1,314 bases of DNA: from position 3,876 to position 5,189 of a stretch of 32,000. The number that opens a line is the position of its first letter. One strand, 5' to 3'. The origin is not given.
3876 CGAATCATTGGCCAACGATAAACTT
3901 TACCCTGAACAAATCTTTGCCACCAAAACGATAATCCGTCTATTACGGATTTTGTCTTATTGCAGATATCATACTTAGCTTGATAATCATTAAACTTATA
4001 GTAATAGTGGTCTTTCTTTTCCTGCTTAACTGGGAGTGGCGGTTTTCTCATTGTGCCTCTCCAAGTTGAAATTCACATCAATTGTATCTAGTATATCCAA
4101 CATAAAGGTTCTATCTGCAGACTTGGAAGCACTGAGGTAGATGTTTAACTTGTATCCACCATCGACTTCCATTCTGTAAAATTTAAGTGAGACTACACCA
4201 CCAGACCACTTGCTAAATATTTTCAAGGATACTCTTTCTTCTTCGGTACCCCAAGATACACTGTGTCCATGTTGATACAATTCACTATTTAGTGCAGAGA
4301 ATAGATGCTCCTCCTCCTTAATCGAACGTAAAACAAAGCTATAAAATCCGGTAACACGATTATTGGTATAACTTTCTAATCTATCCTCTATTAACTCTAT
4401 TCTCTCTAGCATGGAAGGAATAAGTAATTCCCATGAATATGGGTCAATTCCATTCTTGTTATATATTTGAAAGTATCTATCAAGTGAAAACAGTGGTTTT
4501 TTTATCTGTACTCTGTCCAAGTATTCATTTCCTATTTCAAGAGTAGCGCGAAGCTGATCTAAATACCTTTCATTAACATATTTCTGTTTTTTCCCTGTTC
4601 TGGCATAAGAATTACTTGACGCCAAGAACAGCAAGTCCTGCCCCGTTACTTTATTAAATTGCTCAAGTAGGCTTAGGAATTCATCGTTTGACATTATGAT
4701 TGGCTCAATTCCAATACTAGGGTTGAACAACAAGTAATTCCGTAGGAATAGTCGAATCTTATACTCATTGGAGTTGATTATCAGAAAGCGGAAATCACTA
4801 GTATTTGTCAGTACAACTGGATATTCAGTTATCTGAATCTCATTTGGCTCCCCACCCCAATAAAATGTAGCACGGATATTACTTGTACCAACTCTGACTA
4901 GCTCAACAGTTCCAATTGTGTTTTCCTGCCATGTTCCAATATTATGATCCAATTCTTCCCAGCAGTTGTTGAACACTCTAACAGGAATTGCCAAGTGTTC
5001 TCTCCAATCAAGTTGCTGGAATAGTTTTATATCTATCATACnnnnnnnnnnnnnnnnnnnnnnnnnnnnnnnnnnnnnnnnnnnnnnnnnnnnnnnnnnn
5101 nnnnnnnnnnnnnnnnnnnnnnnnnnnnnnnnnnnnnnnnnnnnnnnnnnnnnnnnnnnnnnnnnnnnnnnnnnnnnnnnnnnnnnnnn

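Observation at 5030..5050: GC cliff exactly at the moxR stop codon, with a stop-GT-ATG junction to the first islet gene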

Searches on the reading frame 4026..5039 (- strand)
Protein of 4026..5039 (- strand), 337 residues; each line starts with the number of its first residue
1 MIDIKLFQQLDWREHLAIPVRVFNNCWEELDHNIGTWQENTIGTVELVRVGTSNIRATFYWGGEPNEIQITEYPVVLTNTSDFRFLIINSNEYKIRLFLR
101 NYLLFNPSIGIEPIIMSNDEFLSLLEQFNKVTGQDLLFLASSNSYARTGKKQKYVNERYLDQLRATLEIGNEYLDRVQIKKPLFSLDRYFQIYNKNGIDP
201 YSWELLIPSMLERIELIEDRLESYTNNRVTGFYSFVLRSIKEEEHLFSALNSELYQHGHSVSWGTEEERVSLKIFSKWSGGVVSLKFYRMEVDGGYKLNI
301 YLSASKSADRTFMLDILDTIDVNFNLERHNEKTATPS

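Call 6: search_protein_families(library=pfam, proteins=[window:4026-5039:-], max_evalue=0.01)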
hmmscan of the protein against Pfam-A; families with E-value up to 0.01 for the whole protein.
window:4026-5039:- (337 aa): 0 families

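Call 7: search_protein_families(library=padloc, proteins=[window:4026-5039:-], max_evalue=0.1)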
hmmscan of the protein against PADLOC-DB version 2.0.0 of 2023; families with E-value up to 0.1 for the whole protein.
window:4026-5039:- (337 aa): 0 families

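Call 8: search_protein_families(library=phrogs, proteins=[window:4026-5039:-], max_evalue=0.1)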
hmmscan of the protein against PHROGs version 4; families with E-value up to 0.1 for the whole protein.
window:4026-5039:- (337 aa): 0 families

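Call 9: search_protein_families(library=ncbifam, proteins=[window:4026-5039:-], max_evalue=0.1)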
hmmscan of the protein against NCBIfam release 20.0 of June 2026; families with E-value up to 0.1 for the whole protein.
window:4026-5039:- (337 aa): 0 families

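Call 12: find_homologous_proteins(query=window:4026-5039:-, max_evalue=0.001)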
Query window:4026-5039:-: 2525 candidates shared short words with the query, none scored E <= 0.001.
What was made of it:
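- Tried and rejected: Sequence search of A against 5.8 billion proteins: no hit (call 12).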

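Call 16: search_solved_structures(query=window:4026-5039:-, max_evalue=1)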
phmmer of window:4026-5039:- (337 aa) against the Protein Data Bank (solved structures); distinct sequences matched with E-value up to 1: 14.
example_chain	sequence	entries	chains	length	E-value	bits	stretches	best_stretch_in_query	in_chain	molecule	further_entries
7pv4_A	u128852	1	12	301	0.042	16.2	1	175-213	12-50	Connector protein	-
4eep_A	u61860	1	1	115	0.26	13.6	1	99-169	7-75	Phototropin-2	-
4eer_A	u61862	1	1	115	0.26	13.6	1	99-169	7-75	Phototropin-2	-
4ees_A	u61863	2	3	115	0.43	12.9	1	99-169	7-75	Phototropin-2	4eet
7aby_A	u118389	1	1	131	0.48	12.7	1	98-169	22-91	Phototropin-2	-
4hhd_A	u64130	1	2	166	0.5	12.7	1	99-153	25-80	Phototropin-1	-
6qqh_A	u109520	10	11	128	0.57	12.5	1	100-169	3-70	Phototropin-2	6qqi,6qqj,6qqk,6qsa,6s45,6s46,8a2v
5djt_A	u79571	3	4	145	0.71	12.2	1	99-151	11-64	NPH1-2 | NPH1-1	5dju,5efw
7pgz_AAA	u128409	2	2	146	0.73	12.1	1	99-151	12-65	NPH1-1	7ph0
2v0u_A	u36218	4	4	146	0.73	12.1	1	99-151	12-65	NPH1-1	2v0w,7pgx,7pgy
2v1a_A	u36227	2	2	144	0.74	12.1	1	99-151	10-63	NPH1-1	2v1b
4nxb_A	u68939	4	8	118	0.82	12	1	100-169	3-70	Phototropin-2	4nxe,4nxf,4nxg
4wf0_A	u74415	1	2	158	0.86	11.9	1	99-151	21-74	NPH1-1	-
5hzi_A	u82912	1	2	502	0.98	11.7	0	98-151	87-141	Intersectin-1,NPH1-1,Intersectin-1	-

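Call 30: search_dna_similar(query=window:4026-5039:-, collection=phages, mode=protein, max_evalue=0.01)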
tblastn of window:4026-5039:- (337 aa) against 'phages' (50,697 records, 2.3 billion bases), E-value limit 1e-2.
No match.

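Call 32: search_dna_similar(query=window:4026-5039:-, collection=plasmids, mode=protein, max_evalue=0.01)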
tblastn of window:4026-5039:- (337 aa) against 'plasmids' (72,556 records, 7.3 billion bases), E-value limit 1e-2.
No match.

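Call 62: search_solved_structures(query=A4, max_evalue=1)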
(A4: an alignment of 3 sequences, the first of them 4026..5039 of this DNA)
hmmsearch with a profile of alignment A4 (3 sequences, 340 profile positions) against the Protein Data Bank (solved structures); distinct sequences matched with E-value up to 1: 8.
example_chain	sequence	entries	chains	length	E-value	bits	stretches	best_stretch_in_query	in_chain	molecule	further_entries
5kbe_A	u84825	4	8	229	0.11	14.7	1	205-257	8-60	MopR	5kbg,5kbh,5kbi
1go4_A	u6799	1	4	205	0.16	14.1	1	98-169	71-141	Mitotic spindle assembly checkpoint protein MAD2A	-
1s2h_A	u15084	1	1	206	0.17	14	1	98-169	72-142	Mitotic spindle assembly checkpoint protein MAD2A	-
7vqf_A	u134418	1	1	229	0.21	13.7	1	205-257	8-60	Phenol sensing regulator, MopR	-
9g9t_D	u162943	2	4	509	0.25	13.5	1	135-268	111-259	Putative peptidase M16 family protein | Putative peptidase M16 family potein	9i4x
6v7u_A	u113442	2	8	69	0.68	12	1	116-154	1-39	Quorum sensing anti-activator protein Aqs1 | Quorum sensing anti-activator Aqs1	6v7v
6v7w_A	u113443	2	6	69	0.69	12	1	116-154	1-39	QUORUM SENSING ANTI-ACTIVATOR PROTEIN AQS1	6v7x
9c7n_A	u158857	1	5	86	0.76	11.9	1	249-285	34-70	Transcription factor GLABRA 3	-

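Call 64: search_protein_families(library=pfam, alignment_id=A4, max_evalue=10)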
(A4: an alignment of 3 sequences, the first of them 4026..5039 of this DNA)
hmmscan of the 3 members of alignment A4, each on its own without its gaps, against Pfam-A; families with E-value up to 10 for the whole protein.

A. member 1, window:4026-5039:- (337 aa): 1 family
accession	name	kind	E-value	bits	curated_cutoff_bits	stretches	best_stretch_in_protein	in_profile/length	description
PF23638.1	DUF7145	-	0.12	12.8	28.2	1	249-298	23-72/111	Domain of unknown function (DUF7145)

B. families by the number of members that match (of 3 scanned): 2 families
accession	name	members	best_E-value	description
PF23638.1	DUF7145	1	0.12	Domain of unknown function (DUF7145)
PF09951.15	Imm33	1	0.23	Immunity protein Imm33 domain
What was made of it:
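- The putative antitoxin has no recognisable DNA-binding or antitoxin domain (call 64).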

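Call 101: find_related_loci(query=A4, collection=viral_contigs, flank=5000)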
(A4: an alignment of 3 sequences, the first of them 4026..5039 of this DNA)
Query A4 (337 aa) in viral_contigs; peptide patterns used: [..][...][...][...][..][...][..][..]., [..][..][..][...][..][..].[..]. (x = any residue, [..] = any of these).
228 stretches matched a pattern, but none encodes a relative of the query by tblastn (E <= 1e-3).
